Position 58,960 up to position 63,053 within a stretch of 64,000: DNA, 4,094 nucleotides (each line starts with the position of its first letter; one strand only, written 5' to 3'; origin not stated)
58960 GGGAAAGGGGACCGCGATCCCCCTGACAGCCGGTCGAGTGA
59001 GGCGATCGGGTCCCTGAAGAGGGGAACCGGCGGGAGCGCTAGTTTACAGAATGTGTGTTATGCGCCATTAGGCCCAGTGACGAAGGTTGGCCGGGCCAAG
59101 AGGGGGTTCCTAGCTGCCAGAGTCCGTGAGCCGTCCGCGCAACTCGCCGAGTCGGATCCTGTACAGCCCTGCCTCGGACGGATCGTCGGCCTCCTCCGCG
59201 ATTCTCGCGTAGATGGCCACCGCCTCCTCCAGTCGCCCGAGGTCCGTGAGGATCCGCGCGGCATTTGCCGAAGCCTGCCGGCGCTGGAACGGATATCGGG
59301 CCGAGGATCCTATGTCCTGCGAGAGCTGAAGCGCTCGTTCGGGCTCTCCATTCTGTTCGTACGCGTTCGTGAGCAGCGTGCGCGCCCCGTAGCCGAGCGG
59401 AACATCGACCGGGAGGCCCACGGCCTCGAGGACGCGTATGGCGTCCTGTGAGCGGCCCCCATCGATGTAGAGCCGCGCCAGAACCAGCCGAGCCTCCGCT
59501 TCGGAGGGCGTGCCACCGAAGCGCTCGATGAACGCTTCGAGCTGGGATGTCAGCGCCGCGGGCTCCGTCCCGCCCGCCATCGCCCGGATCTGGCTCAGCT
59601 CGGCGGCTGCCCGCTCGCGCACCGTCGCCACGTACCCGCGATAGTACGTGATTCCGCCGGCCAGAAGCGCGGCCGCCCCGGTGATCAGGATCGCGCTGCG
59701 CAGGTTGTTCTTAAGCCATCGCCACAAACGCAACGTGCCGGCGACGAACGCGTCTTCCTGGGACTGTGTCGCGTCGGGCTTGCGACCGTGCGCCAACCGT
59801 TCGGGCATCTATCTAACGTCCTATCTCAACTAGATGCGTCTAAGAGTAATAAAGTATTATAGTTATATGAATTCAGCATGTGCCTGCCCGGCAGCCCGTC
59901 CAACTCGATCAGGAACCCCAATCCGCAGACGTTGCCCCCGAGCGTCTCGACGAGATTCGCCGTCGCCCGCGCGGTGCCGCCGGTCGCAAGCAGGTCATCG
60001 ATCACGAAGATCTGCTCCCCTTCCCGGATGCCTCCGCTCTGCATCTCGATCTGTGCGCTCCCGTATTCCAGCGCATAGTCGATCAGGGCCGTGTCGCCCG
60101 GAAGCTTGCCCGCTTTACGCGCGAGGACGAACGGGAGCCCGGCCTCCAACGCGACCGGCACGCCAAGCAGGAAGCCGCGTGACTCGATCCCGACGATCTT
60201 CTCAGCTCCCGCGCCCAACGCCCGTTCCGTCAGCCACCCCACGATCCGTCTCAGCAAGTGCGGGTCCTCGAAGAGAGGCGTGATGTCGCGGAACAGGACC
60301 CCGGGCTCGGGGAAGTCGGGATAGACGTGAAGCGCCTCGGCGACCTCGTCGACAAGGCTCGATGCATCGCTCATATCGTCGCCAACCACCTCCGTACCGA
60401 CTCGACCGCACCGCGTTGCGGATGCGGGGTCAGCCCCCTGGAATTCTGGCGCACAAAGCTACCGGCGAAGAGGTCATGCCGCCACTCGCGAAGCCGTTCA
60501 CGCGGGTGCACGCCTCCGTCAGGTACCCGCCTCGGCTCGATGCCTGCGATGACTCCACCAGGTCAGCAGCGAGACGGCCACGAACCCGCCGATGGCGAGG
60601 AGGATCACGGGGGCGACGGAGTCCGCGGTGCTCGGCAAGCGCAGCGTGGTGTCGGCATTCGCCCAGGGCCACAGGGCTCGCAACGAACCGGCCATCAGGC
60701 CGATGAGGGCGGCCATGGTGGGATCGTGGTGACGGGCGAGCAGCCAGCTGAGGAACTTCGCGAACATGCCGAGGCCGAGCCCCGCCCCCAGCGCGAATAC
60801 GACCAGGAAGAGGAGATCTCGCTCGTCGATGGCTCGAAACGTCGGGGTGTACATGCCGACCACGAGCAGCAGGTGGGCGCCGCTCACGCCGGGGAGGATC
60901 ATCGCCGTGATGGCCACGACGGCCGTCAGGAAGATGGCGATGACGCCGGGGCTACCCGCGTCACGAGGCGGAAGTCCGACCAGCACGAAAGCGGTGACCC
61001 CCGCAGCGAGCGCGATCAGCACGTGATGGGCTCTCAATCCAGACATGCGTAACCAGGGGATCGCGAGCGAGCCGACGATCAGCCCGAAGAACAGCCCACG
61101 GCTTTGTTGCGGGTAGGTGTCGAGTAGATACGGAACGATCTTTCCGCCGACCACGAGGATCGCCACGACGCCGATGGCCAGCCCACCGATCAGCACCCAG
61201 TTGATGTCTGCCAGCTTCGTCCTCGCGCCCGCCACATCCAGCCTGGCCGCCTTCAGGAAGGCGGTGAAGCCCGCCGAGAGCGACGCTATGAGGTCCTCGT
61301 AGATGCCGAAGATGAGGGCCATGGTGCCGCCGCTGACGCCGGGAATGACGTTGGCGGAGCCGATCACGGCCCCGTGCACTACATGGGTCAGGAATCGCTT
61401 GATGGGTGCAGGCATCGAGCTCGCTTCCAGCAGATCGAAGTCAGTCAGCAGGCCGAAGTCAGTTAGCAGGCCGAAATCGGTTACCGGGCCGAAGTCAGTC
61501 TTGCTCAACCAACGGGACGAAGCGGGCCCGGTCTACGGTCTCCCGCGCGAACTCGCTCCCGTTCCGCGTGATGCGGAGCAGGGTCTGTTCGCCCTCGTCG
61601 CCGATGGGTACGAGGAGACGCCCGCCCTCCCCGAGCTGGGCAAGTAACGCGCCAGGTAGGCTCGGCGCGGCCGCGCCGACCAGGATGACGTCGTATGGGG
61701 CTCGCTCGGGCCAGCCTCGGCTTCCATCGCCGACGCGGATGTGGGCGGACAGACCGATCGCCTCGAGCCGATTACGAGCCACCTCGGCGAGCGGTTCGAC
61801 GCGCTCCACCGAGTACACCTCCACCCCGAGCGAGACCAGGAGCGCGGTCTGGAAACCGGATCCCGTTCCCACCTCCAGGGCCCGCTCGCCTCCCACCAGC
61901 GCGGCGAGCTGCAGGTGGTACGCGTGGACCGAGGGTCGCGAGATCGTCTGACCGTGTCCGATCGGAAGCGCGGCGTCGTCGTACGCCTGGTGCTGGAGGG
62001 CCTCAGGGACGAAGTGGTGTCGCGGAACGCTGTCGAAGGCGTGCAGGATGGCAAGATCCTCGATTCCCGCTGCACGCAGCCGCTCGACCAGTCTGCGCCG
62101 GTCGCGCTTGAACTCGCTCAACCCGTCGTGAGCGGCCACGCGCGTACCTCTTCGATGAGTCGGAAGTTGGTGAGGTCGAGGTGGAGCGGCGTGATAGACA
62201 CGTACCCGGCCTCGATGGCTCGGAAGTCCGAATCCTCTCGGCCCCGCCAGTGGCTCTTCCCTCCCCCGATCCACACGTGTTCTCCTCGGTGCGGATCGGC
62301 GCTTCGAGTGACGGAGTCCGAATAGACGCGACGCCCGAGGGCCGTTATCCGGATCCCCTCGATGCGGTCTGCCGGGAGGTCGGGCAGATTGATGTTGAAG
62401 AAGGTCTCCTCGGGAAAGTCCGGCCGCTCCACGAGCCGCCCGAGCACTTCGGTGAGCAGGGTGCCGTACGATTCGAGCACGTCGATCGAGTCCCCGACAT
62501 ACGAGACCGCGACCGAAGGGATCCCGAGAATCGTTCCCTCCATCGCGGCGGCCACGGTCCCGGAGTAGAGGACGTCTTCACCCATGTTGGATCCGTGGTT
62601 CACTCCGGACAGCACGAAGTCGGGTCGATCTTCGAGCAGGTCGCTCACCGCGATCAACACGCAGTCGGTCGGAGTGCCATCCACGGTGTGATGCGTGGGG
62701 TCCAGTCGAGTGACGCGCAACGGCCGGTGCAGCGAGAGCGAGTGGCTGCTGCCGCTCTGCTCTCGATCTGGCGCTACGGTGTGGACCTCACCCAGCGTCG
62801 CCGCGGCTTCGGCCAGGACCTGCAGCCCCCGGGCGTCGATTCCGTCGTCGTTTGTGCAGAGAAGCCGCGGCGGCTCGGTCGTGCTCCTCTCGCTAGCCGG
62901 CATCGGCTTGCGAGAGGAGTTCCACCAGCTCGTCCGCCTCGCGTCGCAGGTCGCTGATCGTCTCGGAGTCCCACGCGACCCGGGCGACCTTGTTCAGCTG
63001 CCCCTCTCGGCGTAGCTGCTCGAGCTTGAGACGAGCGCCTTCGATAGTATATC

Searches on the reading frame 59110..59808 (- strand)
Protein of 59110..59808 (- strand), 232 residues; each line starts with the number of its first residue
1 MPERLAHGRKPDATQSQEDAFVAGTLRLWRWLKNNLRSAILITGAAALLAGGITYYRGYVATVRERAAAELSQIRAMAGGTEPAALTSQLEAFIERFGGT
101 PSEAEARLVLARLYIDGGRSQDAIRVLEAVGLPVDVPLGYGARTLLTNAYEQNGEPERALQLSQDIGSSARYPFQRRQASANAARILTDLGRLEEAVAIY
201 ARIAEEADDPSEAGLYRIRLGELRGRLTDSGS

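Call 62: search_protein_families(library=pfam, proteins=[window:59110-59808:-], max_evalue=0.00001)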
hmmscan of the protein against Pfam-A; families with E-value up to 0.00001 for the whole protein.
window:59110-59808:- (232 aa): 5 families
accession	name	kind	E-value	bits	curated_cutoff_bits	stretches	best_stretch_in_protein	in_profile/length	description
PF14559.12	TPR_19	-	1.7e-10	41.5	25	0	101-131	22-52/68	Tetratricopeptide repeat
PF09976.15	TPR_21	-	3.2e-09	37.2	25.5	1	30-222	2-190/193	Tetratricopeptide repeat-like domain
PF13176.12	TPR_7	-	3.5e-09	36.5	27.9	0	181-212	3-34/36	Tetratricopeptide repeat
PF13432.12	TPR_16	-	4.2e-06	27.5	32.7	0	89-129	19-56/65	Tetratricopeptide repeat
PF13428.12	TPR_14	-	5.1e-06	27.1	23.5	0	181-219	5-40/44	Tetratricopeptide repeat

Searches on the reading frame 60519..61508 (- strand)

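Call 62: search_protein_families(library=pfam, proteins=[window:60519-61508:-], max_evalue=0.00001)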
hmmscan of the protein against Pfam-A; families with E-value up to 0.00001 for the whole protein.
window:60519-61508:- (329 aa): 1 family
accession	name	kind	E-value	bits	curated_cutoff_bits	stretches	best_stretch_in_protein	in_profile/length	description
PF04018.18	VCA0040-like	-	2.8e-63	214.2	26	1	49-289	1-238/246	Undecaprenyl phosphate translocase-like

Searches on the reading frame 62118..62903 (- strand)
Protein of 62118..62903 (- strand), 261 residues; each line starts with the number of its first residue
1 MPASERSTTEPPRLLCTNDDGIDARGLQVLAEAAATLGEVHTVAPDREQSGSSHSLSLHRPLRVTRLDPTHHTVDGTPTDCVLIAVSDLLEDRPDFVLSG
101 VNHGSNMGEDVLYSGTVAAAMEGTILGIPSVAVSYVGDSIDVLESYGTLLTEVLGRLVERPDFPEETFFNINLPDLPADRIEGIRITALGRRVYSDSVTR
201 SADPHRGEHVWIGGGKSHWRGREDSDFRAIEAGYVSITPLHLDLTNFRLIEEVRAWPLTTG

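Call 62: search_protein_families(library=pfam, proteins=[window:62118-62903:-], max_evalue=0.00001)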
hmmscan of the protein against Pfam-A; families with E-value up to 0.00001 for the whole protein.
window:62118-62903:- (261 aa): 1 family
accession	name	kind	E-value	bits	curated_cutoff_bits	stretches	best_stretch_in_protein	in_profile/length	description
PF01975.23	SurE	-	2.7e-58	197.3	22.1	1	15-195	2-188/189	Survival protein SurE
